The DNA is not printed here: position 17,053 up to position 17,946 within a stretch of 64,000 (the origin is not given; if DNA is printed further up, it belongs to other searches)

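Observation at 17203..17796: Half-size family A derivative encoding only the central loop/TM module, translationally coupled to full-length paralogs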

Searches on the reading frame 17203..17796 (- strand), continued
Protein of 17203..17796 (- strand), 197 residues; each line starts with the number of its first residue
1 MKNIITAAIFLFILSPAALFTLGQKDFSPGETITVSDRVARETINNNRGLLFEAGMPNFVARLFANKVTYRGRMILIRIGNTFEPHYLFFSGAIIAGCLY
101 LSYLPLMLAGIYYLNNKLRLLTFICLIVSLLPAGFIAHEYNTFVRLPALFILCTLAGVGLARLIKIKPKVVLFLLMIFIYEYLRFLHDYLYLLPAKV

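Call 43: search_solved_structures(query=A2, max_evalue=10, show_alignments=1)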
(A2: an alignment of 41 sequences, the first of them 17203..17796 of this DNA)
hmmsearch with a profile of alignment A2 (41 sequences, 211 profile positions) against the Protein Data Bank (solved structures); distinct sequences matched with E-value up to 10: 7.
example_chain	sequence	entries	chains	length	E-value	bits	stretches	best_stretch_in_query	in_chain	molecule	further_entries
2q67_A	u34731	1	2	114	0.64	12.7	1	111-202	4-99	Potassium channel protein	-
7qep_N2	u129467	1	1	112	0.73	12.5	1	22-92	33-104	60S ribosomal protein L22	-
2q68_A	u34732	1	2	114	0.87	12.2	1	111-202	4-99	Potassium channel protein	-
5gae_h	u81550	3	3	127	1.5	11.5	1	131-186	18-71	Protein translocase subunit SecE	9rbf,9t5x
4v6m_BB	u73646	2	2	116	1.8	11.2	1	131-186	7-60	Preprotein translocase secE subunit | PROTEIN TRANSLOCASE SUBUNIT SECE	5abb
5mg3_E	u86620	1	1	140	1.8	11.2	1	131-186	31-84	Protein translocase subunit SecE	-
2akh_Z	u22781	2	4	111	2.5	10.7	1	131-186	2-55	Preprotein translocase secE subunit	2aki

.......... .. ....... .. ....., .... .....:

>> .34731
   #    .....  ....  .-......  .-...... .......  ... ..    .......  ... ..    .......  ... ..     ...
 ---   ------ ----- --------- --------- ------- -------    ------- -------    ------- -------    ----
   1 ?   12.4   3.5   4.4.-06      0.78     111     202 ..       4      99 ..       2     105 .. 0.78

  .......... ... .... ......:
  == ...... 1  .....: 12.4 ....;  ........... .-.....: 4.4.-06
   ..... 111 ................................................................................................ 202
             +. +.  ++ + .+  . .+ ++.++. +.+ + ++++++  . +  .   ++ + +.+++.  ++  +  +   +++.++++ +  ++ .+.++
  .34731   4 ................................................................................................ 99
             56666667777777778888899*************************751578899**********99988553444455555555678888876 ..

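Call 72: search_protein_families(library=pfam, alignment_id=A2, max_evalue=0.01)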
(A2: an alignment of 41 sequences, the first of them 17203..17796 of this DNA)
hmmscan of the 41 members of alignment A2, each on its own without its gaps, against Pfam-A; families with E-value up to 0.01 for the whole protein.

A. member 1, window:17203-17796:- (197 aa): 0 families

B. families by the number of members that match (of 41 scanned): 1 family
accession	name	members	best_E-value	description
PF01757.29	Acyl_transf_3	1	0.00019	Acyltransferase domain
